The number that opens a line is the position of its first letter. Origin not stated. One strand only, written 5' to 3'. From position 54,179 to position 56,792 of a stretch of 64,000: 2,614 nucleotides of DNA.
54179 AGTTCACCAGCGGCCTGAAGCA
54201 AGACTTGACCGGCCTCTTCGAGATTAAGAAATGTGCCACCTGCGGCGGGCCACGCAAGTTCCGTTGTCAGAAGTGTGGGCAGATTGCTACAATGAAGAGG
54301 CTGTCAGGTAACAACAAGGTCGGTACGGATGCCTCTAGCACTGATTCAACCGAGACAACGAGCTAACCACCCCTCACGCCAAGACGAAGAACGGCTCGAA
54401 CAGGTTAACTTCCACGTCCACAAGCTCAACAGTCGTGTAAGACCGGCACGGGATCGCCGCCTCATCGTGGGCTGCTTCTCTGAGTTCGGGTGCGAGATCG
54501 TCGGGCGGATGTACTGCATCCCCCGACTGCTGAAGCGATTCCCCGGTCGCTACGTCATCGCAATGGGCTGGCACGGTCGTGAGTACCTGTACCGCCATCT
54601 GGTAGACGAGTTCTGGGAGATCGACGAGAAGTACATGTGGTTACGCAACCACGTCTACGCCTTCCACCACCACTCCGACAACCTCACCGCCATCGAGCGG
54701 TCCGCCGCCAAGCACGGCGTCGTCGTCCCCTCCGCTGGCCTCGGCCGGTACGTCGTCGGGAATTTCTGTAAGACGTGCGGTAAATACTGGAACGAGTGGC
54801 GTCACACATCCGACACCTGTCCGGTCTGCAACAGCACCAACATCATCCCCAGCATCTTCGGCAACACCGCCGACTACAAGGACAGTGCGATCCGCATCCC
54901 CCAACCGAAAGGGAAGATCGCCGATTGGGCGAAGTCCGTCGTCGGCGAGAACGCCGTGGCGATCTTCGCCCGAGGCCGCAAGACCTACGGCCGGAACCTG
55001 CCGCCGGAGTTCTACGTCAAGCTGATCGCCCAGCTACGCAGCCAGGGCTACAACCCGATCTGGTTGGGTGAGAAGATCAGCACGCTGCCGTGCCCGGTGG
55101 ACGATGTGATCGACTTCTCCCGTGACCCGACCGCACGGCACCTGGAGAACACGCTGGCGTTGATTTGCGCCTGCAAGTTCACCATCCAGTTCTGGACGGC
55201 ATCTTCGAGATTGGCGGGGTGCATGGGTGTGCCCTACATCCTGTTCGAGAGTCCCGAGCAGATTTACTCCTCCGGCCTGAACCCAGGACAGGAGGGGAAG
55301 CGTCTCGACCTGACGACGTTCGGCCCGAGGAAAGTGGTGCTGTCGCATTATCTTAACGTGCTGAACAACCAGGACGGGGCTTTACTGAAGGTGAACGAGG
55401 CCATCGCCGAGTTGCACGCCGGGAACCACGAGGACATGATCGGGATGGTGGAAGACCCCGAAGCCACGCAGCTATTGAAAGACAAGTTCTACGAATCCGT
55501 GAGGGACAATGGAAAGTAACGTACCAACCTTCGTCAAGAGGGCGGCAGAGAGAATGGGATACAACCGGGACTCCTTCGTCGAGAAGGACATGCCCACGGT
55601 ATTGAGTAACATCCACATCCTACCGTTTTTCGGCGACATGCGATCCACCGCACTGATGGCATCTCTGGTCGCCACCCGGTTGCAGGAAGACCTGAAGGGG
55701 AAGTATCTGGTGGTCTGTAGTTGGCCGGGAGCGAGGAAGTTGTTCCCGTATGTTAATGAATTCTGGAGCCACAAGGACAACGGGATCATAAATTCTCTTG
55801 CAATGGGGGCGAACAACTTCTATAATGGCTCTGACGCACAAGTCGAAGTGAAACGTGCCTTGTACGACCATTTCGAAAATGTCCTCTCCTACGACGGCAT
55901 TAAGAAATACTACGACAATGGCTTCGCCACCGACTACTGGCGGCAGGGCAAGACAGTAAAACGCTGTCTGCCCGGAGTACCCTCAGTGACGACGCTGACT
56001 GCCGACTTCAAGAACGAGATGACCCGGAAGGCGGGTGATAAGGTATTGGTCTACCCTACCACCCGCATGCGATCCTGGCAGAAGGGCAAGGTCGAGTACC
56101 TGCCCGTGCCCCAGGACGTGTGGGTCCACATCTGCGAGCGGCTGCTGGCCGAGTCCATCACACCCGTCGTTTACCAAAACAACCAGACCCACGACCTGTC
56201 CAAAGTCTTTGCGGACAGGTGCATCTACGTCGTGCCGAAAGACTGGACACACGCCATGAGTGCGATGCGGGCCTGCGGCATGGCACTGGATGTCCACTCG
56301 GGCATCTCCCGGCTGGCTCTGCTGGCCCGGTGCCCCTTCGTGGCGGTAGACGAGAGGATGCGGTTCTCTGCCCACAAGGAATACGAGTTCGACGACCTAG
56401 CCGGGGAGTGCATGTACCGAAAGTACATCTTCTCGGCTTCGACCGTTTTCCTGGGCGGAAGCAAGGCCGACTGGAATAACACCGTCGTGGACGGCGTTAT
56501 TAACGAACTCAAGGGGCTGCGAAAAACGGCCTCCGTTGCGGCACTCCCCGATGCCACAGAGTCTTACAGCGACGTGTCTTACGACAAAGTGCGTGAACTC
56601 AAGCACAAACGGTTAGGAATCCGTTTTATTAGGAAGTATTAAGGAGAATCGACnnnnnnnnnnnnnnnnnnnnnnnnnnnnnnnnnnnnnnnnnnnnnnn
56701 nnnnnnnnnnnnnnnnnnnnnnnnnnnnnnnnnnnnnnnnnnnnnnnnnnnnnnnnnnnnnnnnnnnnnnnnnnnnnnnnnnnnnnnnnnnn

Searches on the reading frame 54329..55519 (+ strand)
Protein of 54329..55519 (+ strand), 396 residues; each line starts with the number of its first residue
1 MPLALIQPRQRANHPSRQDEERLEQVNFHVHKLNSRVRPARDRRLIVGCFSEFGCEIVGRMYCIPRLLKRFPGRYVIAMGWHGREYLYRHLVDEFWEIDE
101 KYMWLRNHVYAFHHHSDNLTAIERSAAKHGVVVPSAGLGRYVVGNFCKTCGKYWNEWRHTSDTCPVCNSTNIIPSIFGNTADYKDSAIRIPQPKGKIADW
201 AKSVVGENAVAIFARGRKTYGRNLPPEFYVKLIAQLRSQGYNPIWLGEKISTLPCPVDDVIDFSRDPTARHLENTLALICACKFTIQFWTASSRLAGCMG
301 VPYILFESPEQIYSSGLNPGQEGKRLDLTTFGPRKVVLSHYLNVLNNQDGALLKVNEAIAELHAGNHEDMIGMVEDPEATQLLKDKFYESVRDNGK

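Call 3: search_protein_families(library=pfam, proteins=[window:54329-55519:+], max_evalue=0.01)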
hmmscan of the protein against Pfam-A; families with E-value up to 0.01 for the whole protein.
window:54329-55519:+ (396 aa): 0 families

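Call 4: search_protein_families(library=ncbifam, proteins=[window:54329-55519:+], max_evalue=0.01)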
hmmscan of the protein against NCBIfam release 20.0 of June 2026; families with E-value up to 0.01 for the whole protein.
window:54329-55519:+ (396 aa): 1 family
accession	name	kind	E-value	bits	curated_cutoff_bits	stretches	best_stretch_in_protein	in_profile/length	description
TIGR04372.1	glycosyl_04372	domain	0.00063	19.2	45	1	221-308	25-112/207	TIGR04372 family glycosyltransferase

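Call 10: search_protein_families(library=phrogs, proteins=[window:54329-55519:+], max_evalue=0.001)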
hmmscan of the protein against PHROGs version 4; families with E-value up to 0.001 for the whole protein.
window:54329-55519:+ (396 aa): 0 families

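Call 28: search_solved_structures(query=window:54329-55519:+, max_evalue=10)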
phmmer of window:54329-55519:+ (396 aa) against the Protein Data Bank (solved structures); distinct sequences matched with E-value up to 10: 1.
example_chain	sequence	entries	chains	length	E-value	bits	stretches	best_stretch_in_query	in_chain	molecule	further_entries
9jko_A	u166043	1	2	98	0.43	12.7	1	137-171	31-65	Zygote arrest protein 1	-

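Call 31: find_homologous_proteins(query=window:54329-55519:+, max_evalue=0.001)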
Query window:54329-55519:+ (396 aa): 869 proteins with E <= 0.001 among 3604 candidates; the best 120 are listed.
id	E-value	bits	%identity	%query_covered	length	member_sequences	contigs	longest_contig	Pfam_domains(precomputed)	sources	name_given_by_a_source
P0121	5.8e-255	864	92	99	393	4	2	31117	-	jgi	jgi:hypothetical protein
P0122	7.8e-240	814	86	100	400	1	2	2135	-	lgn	-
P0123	3.2e-239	812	85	100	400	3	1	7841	-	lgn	-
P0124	8.3e-184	629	65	99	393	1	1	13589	-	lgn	-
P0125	8.5e-183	626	67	98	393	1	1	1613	-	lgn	-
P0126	2.6e-180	618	66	98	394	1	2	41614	-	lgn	-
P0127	5.7e-178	610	65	98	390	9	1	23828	-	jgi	jgi:predicted Zn-ribbon and HTH transcriptional regulator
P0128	1.6e-176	605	67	94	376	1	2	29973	-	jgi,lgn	-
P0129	2.6e-176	605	64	99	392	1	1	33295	-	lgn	-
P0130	1.8e-173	595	64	97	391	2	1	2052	-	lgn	-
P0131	8.2e-171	587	62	99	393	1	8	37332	-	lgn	-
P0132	2.9e-169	582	60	99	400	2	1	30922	-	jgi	jgi:hypothetical protein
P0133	4.3e-169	581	63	99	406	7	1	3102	-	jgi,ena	jgi:hypothetical protein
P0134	5.3e-169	581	62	99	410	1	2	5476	-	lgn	-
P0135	6.0e-169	580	62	99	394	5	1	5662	-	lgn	-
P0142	8.0e-165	567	60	99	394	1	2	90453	-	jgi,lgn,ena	-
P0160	7.7e-159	547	58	99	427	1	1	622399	-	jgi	-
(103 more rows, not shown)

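Call 45: predict_structure(alignment_id=A1)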
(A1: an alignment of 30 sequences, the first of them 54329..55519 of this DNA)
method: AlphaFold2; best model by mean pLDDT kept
length: 396 residues; sequences in the alignment: 30
mean_pLDDT: 88.3   pTM: 0.86
mean pLDDT of the five models: 88.3, 88.3, 87.7, 85.4, 84.0
residues with pLDDT >= 90: 265; 70-90: 92; 50-70: 28; < 50: 11
segments of 3 or more residues with pLDDT < 50: 1-7
pLDDT, mean of each block of 10 residues (from residue 1): 46 70 94 94 95 90 92 94 93 96 87 89 96 93 91 85 93 89 91 95 95 70 84 98 83 87 86 93 91 84 93 68 90 95 94 98 96 94 89 59
secondary structure, 60 per line:
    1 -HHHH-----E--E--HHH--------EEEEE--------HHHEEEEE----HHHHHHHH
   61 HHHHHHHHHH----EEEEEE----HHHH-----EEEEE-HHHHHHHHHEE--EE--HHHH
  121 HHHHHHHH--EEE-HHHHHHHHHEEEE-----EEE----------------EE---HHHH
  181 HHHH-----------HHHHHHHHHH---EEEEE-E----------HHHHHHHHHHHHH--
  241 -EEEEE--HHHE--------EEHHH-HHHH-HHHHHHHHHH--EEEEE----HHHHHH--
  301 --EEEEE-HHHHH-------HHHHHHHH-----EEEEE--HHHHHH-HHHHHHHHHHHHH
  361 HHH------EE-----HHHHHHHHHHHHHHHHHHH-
elements in order: H2-5 E28-32 E44-48 H53-70 E75-80 H85-88 E94-98 H100-108 H117-128 E131-133 H135-143 E144-147 E153-155 H177-184 H196-205 E209-213 H226-238 E242-246 H267-270 H272-281 E284-288 H293-298 E303-307 H309-313 H321-328 E334-338 H341-346 H348-363 H377-395

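Call 62: find_encoding_contigs(protein=P0160, flank=10000, max_places=1)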
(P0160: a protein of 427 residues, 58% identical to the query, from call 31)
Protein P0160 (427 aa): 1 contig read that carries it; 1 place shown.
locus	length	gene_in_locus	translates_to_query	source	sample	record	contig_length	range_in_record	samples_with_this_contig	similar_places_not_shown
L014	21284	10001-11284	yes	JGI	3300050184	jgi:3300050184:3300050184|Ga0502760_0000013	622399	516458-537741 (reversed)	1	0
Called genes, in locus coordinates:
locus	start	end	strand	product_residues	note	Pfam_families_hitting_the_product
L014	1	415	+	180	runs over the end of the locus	PF00782:DSPc (weak)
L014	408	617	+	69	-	-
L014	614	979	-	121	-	-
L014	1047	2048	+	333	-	PF00004:AAA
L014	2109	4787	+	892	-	PF07733:DNA_pol3_alpha, PF17657:DNA_pol3_finger, PF14579:HHH_6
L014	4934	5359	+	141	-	-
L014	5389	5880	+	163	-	-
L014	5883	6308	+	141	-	-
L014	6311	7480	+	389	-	PF01368:DHH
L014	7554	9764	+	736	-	-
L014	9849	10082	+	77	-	-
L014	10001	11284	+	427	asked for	-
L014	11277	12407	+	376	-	-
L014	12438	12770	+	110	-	PF01165:Ribosomal_S21 (weak)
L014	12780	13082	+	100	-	-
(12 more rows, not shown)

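Call 63: find_encoding_contigs(protein=P0142, flank=10000, max_places=1)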
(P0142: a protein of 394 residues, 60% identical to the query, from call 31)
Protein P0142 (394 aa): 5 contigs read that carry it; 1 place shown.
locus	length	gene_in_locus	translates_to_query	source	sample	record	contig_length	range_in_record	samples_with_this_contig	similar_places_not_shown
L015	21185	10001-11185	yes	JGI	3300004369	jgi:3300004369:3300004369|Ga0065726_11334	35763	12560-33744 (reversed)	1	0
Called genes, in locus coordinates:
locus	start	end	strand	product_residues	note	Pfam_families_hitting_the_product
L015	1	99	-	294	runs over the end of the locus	-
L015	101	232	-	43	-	-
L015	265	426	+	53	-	-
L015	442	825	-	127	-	-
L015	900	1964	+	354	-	PF00004:AAA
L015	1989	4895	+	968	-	PF07733:DNA_pol3_alpha, PF17657:DNA_pol3_finger, PF14579:HHH_6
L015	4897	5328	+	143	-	-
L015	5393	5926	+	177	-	-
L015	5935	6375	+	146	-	-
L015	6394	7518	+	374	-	PF01368:DHH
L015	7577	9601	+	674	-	-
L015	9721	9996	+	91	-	-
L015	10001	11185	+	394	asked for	-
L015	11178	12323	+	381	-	-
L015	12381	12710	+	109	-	PF01165:Ribosomal_S21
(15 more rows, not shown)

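Call 75: search_dna_similar(query=window:54329-55519:+, collection=phages, mode=protein, max_rows=40, max_evalue=0.001)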
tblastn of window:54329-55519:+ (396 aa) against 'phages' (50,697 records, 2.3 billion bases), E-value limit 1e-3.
Records with a match: 1; places in all: 1; records where one place covers at least 80% of the query: 1.
Best place of each record, by identity: <60% 1.
By first word of the organism name: uncultured 1.
By host as written in the record: - 1.
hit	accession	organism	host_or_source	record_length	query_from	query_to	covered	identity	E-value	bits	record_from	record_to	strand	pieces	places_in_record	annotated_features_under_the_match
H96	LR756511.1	uncultured phage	metagenomic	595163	16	386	94%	46.8%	3e-112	366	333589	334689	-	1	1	record has no annotation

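Call 77: search_protein_families(library=pfam, max_evalue=10, proteins=[window:54329-55519:+])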
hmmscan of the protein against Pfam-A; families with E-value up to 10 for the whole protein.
window:54329-55519:+ (396 aa): 7 families
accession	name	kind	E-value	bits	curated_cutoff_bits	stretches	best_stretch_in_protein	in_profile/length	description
PF09723.15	Zn_ribbon_8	-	0.018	15.5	34.4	1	147-171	8-36/41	Zinc ribbon domain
PF12773.13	DZR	-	0.047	14.3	27.3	1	145-171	13-34/45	Double zinc ribbon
PF13920.12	zf-C3HC4_3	-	0.21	11.9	27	1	146-169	25-44/49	Zinc finger, C3HC4 type (RING finger)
PF01155.25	HypA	-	0.3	11.6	28.9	1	146-172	72-97/112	Hydrogenase/urease nickel incorporation, metallochaperone, hypA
PF00097.31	zf-C3HC4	-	0.6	10.5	21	1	146-167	21-40/40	Zinc finger, C3HC4 type (RING finger)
PF13639.12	zf-RING_2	-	0.8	10.5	27.3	1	146-168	25-44/44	Ring finger domain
PF23430.1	DUF7117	-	0.88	9.6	28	1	147-171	9-33/232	Family of unknown function (DUF7117)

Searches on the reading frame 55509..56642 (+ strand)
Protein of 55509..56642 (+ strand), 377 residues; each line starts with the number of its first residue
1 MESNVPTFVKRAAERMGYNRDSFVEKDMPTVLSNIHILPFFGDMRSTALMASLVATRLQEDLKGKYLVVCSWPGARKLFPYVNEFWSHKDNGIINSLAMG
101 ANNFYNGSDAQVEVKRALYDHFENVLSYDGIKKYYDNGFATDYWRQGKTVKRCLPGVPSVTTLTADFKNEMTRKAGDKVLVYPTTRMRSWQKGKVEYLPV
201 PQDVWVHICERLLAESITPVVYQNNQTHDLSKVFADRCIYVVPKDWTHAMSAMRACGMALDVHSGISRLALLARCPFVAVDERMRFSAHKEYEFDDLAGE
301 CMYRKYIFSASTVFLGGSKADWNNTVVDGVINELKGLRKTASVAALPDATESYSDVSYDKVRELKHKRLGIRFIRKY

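Call 3: search_protein_families(library=pfam, proteins=[window:55509-56642:+], max_evalue=0.01)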
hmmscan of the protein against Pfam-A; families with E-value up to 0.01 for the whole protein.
window:55509-56642:+ (377 aa): 0 families

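Call 4: search_protein_families(library=ncbifam, proteins=[window:55509-56642:+], max_evalue=0.01)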
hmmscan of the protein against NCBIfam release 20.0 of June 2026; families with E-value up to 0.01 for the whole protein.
window:55509-56642:+ (377 aa): 0 families

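Call 10: search_protein_families(library=phrogs, proteins=[window:55509-56642:+], max_evalue=0.001)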
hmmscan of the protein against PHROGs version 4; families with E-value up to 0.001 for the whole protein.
window:55509-56642:+ (377 aa): 0 families

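Call 29: search_solved_structures(query=window:55509-56642:+, max_evalue=10)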
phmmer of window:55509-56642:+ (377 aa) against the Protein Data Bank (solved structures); distinct sequences matched with E-value up to 10: 10.
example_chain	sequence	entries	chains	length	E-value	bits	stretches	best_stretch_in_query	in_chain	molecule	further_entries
5eu7_E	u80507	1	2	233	0.05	15.6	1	112-171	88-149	FAB Heavy Chain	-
4zfo_H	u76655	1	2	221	0.49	12.4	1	126-171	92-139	J22.9-xi Fab, Heavy Chain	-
9gp2_H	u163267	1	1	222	0.49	12.4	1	126-171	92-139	Chains: H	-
8too_B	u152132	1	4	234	0.59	12.1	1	130-171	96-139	4C12 heavy chain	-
7klg_H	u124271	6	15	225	0.6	12.1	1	124-171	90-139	Fab 15033 heavy chain | Fab 15033-7 heavy chain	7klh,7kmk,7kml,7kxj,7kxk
8q3j_C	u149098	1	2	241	0.72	11.8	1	127-173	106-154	Fab e04 Heavy Chain (e04 HC)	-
5c7x_H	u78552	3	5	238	0.77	11.7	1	113-171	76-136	Immunglobulin G1 Fab fragment, heavy chain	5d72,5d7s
8qy9_H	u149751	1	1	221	0.94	11.4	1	126-171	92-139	Fab heavy chain of J22.9-H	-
3pnw_B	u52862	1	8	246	1.1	11.2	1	128-172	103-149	FAB heavy chain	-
9cbn_E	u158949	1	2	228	1.2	11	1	106-171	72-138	HAstV1 neutralizing Fab 3H4 heavy chain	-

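Call 34: find_homologous_proteins(query=window:55509-56642:+, max_evalue=0.001)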
Query window:55509-56642:+ (377 aa): 67 proteins with E <= 0.001 among 6891 candidates.
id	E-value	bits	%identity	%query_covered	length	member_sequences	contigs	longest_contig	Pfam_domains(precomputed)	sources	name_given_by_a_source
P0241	4.6e-243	824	92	100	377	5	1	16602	-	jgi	jgi:hypothetical protein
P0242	2.6e-220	749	86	96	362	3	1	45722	-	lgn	-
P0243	3.9e-134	465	53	100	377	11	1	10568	-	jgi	jgi:hypothetical protein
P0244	7.3e-131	454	53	98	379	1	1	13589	-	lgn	-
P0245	8.5e-127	441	50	99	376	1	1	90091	-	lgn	-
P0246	2.8e-125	436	50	100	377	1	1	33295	-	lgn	-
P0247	2.5e-124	433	53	100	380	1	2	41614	-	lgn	-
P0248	9.4e-124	431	51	99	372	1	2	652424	-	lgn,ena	-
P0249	8.4e-122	425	50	100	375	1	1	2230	-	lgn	-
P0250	3.0e-121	423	51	98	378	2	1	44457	-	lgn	-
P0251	7.4e-121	422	49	100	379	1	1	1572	-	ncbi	-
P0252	2.4e-120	420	49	100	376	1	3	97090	-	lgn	-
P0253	3.5e-119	416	50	100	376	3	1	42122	-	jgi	jgi:hypothetical protein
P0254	2.3e-113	397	48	98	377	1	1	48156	-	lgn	-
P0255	5.5e-113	396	48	99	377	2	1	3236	-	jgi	-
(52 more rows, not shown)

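Call 48: predict_structure(alignment_id=A2)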
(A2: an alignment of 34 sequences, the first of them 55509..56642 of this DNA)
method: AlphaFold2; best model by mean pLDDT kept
length: 377 residues; sequences in the alignment: 34
mean_pLDDT: 90.5   pTM: 0.88
mean pLDDT of the five models: 90.5, 89.2, 88.7, 87.5, 87.4
residues with pLDDT >= 90: 274; 70-90: 88; 50-70: 9; < 50: 6
segments of 3 or more residues with pLDDT < 50: 374-377
pLDDT, mean of each block of 10 residues (from residue 1): 80 96 94 95 94 91 93 95 95 92 91 94 92 89 84 92 91 93 94 91 96 96 93 94 93 95 95 95 93 87 89 89 92 88 77 90 77 49
secondary structure, 60 per line:
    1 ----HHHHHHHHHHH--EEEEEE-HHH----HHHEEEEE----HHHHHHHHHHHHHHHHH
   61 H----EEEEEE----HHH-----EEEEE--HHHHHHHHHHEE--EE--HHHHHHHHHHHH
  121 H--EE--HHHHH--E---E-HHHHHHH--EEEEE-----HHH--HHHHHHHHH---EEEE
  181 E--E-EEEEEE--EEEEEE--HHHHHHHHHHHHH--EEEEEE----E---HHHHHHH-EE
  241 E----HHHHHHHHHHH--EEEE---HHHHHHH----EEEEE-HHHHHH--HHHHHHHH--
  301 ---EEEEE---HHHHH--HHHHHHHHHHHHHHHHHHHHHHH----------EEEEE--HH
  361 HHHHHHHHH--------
elements in order: H5-15 E18-23 E35-39 H44-61 E66-71 E84-88 H91-100 H109-121 H128-132 H141-147 E150-154 H165-173 E177-181 E186-191 E194-199 H202-214 E217-222 H231-237 E239-241 H246-256 E259-262 H266-272 E277-281 H283-288 H291-298 E304-308 H312-316 H319-341 E352-356 H359-369

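Call 77: search_protein_families(library=pfam, max_evalue=10, proteins=[window:55509-56642:+])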
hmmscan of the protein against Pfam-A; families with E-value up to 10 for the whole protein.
window:55509-56642:+ (377 aa): 1 family
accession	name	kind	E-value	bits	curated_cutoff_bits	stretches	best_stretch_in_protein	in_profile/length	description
PF11854.14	MtrB_PioB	-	0.059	12.4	23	1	101-175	43-118/635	Putative outer membrane beta-barrel porin, MtrB/PioB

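Call 83: fold_search(model_id=the predicted structure, library=viral)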
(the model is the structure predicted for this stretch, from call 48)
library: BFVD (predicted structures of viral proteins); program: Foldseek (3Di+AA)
matches with E <= 10: 763; with E <= 0.001: 16
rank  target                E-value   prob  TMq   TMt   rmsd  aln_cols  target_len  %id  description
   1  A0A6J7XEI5            8.8e-07  1.00  0.41  0.47   8.4       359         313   11  Uncharacterized protein [uncultured Caudovirales phage]
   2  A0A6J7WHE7            1.8e-06  1.00  0.40  0.49   9.0       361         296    8  RfaF ADP-heptose,LPS heptosyltransferase [uncultured Caudovirales phage]
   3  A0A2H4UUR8            5.6e-06  1.00  0.41  0.47   9.2       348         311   12  Uncharacterized protein [Bodo saltans virus]
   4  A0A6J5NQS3            6.3e-06  1.00  0.37  0.42  14.1       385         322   14  Uncharacterized protein [uncultured Caudovirales phage]
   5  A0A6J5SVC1            3.2e-05  1.00  0.36  0.17  12.0       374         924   12  Glycosyltransferase Aah/TibC [uncultured Caudovirales phage]
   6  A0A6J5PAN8            3.8e-05  1.00  0.33  0.39  11.0       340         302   10  Glycosyl transferase, family 9 [uncultured Caudovirales phage]
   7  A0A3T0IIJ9            5.8e-05  1.00  0.34  0.49  10.5       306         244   10  Uncharacterized protein [Vibrio virus vB_VspP_SBP1]
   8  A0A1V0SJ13            6.9e-05  0.97  0.29  0.27  16.3       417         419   10  Glycosyltransferase [Klosneuvirus KNV1]
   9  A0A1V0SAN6            7.3e-05  0.99  0.32  0.37  12.8       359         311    9  Uncharacterized protein [Catovirus CTV1]
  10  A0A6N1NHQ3            8.2e-05  1.00  0.34  0.26  13.5       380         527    9  Putative ORFan [Tupanvirus deep ocean]
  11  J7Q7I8                1.8e-04  0.96  0.29  0.32  11.8       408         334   12  Putative glycosyltransferase [Alphaspiravirus yamagawaense]
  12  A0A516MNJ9            2.9e-04  1.00  0.28  0.40   7.7       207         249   11  (no name in the UniProt tables at hand)
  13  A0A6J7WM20            4.1e-04  0.99  0.32  0.45  10.4       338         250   12  Glycosyl transferase, family 9 [uncultured Caudovirales phage]
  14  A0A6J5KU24            7.1e-04  1.00  0.35  0.31  10.7       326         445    9  Uncharacterized protein [uncultured Caudovirales phage]
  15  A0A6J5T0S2            7.1e-04  0.93  0.29  0.37   9.7       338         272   12  Uncharacterized protein [uncultured Caudovirales phage]
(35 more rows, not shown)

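Call 93: search_protein_representatives(alignment_id=A2)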
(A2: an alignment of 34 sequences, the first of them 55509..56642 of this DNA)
Query: 34 sequences, 379 profile positions. Proteins with E-value up to 0.001 (for the whole library): 210; up to 1e-10: 179; up to 1e-30: 141. The best 150 are listed.
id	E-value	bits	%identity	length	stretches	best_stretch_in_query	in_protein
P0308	8.0e-177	604.4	-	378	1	1-378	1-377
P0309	8.0e-161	551.7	-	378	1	1-377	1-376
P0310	5.5e-149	512.8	-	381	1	1-377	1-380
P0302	3.7e-142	490.3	-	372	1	1-377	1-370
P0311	2.3e-140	484.4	-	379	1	4-376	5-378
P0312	1.2e-138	478.8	-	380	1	3-376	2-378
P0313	2.1e-134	464.8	-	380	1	1-375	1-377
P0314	2.9e-131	454.5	-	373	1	6-377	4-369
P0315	3.9e-130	450.7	-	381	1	4-377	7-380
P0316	5.7e-130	450.2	-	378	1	3-376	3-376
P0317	6.7e-130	450.0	-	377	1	3-377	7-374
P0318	6.8e-130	449.9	-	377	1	6-376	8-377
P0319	1.0e-129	449.3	-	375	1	6-378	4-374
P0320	1.7e-128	445.3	-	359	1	1-377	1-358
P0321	1.8e-127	442.0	-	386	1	1-375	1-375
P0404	9.9e-53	196.0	-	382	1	2-337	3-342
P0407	3.6e-52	194.1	-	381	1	2-337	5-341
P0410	7.9e-48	179.8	-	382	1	5-375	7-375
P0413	6.4e-47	176.9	-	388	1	4-375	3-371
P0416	1.0e-45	172.9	-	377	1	4-343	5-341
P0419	6.8e-42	160.3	-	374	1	3-353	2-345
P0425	2.1e-39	152.1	-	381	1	2-376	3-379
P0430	5.0e-36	141.0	-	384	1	1-350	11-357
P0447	2.3e-30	122.4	-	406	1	1-370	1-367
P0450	1.8e-28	116.1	-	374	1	6-342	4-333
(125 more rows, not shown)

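Call 94: search_protein_families(library=pfam, max_evalue=1, proteins=[P0404, P0407, P0410, P0413, P0416, P0419, P0425, P0430, P0447, P0450])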
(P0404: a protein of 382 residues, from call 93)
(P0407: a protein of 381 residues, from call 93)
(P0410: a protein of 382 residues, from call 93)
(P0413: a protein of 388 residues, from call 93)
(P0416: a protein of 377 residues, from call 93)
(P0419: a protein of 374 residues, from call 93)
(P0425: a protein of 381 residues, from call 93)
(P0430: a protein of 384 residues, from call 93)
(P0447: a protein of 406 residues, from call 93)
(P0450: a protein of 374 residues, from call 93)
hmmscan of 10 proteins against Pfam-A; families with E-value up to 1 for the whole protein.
P0404 (382 aa): 0 families

P0407 (381 aa): 0 families

P0410 (382 aa): 0 families

P0413 (388 aa): 1 family
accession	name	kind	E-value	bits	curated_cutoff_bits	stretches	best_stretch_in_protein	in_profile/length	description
PF13720.11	Acetyltransf_11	-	0.18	12.6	24.5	1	9-41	16-48/82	Udp N-acetylglucosamine O-acyltransferase; Domain 2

P0416 (377 aa): 2 families
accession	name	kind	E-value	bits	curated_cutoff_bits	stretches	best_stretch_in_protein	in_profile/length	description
PF16283.10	DUF4929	-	0.013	14.9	28.3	1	97-226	197-330/374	Domain of unknown function (DUF4929)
PF00254.34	FKBP_C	-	0.15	12.8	21.1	1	164-205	50-91/94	FKBP-type peptidyl-prolyl cis-trans isomerase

P0419 (374 aa): 0 families

P0425 (381 aa): 1 family
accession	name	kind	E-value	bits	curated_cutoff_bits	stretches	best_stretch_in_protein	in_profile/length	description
PF01255.24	Prenyltransf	-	0.001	19.1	27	1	291-357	20-87/219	Putative undecaprenyl diphosphate synthase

P0430 (384 aa): 1 family
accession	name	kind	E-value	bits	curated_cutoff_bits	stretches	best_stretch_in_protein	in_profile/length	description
PF11815.13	DUF3336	-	0.17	12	25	1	109-151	63-107/138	Domain of unknown function (DUF3336)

P0447 (406 aa): 0 families

P0450 (374 aa): 1 family
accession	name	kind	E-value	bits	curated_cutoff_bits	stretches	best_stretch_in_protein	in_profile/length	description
PF21219.3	USH1C_N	-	0.067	13.7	27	0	88-130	5-46/74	Harmonin, N-terminal domain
